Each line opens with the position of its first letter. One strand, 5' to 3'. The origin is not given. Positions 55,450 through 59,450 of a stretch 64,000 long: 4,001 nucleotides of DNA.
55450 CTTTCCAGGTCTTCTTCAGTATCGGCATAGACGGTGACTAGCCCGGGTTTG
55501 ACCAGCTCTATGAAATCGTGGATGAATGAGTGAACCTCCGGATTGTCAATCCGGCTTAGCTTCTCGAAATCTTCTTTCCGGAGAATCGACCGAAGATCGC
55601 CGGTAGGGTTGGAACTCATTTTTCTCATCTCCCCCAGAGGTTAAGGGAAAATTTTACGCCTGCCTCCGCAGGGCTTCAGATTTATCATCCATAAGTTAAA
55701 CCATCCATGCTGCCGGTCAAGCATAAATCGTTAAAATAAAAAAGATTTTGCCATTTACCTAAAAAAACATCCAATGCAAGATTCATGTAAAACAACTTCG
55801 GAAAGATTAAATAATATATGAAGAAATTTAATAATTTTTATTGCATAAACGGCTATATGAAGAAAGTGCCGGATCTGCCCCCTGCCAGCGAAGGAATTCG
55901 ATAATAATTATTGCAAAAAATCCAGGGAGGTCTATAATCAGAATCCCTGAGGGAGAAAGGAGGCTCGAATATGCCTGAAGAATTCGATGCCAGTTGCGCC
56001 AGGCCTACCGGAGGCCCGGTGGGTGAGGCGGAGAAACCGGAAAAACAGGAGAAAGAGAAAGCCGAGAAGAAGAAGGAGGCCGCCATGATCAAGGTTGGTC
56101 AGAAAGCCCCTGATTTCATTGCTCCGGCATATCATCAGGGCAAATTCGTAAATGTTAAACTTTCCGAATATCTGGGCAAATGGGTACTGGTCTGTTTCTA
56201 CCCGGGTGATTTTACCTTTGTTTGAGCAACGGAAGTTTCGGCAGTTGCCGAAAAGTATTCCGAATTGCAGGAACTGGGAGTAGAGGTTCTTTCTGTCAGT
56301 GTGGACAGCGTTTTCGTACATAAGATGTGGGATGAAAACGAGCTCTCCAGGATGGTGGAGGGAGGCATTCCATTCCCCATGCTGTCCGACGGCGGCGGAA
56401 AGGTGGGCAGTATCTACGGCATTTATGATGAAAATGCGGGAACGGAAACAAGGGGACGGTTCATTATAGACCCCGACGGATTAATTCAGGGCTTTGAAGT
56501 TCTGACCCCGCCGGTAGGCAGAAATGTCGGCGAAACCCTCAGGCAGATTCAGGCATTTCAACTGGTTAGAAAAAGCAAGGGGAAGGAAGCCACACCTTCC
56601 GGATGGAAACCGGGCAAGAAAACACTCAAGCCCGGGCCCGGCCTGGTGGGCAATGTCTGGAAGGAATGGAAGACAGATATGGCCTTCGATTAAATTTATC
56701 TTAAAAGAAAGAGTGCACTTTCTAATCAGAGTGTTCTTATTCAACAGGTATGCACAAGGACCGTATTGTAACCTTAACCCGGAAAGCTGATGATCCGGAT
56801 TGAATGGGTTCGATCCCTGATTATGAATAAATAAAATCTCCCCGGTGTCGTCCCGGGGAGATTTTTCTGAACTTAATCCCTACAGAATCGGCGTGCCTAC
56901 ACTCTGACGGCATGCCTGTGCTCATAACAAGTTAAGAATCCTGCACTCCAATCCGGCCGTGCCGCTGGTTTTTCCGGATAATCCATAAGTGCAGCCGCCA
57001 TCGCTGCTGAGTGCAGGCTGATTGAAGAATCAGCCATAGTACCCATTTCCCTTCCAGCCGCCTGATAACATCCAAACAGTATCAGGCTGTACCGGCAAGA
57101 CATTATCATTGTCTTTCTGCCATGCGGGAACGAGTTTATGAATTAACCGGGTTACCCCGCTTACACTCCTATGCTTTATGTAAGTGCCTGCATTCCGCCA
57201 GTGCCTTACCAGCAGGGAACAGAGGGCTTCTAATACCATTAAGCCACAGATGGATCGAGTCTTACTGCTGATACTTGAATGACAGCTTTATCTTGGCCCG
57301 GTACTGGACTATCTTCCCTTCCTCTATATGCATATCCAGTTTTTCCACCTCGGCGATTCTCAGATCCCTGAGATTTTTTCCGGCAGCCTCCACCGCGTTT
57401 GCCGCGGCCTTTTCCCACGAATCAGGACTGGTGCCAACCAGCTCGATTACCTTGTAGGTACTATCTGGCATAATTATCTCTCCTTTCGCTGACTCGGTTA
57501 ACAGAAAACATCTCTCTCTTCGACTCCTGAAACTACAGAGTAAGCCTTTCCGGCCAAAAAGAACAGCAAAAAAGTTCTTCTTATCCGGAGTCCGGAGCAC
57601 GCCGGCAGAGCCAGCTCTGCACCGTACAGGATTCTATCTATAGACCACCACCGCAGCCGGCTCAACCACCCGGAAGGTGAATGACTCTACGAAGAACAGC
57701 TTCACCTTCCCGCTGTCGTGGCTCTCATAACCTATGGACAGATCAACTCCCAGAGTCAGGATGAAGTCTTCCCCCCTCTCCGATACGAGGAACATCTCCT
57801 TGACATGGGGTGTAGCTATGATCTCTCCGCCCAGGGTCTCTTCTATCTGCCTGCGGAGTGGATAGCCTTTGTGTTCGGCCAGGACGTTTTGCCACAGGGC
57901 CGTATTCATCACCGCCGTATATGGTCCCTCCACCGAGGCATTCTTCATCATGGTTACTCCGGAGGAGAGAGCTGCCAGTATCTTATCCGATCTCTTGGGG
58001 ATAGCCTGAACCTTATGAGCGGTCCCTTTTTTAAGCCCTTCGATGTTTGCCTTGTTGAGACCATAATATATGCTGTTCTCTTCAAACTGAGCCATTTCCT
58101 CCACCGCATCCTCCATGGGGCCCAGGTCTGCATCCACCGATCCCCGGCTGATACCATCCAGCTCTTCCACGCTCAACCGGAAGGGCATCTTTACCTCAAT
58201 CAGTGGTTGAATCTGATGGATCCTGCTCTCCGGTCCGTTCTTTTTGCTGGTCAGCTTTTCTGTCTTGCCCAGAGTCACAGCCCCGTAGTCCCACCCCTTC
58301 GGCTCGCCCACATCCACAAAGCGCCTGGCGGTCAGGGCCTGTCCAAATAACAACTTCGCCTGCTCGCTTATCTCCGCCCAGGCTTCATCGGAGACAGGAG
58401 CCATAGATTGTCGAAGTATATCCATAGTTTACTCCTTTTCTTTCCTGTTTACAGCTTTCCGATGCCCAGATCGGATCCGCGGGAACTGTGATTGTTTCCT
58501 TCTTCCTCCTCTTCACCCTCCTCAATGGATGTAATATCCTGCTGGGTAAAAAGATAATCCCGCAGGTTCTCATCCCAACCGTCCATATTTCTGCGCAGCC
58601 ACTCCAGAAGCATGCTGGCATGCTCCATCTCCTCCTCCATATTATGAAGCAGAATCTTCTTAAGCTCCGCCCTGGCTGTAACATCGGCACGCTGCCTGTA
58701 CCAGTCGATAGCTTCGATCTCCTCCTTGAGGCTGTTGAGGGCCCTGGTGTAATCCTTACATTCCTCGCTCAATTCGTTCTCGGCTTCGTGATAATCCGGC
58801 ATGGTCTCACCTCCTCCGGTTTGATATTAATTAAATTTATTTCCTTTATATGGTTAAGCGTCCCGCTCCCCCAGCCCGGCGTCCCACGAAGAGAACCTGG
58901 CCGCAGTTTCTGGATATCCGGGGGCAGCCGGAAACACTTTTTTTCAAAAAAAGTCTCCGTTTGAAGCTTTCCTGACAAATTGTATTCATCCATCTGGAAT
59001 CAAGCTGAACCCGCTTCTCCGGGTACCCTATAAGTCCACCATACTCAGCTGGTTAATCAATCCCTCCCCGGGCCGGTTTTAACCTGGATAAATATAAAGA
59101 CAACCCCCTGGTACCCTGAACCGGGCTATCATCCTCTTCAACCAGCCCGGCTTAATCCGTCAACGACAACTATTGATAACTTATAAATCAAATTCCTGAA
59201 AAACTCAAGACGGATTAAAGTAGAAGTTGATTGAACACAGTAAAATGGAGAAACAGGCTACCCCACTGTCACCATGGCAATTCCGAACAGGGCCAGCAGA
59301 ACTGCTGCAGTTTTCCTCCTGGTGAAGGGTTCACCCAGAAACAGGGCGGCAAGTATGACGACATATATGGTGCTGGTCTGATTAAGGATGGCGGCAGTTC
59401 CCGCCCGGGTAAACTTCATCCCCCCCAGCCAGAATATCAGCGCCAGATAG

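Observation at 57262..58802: Family-1 encapsulin nanocompartment operon (EncFtn cargo with targeting peptide, then the shell) followed by a dodecin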

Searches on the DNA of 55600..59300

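Call 48: search_rna_families(source=window, start=55600, end=59300, threshold=evalue, max_evalue=1)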
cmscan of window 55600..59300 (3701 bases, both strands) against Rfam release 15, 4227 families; matches with E-value up to 1: 1.
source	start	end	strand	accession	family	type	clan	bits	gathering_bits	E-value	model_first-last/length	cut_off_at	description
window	57643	57695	-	RF02136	HTT-AS1_3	Gene; lncRNA;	-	20.1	70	0.95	1-60/60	no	HTT antisense RNA 1 conserved region 3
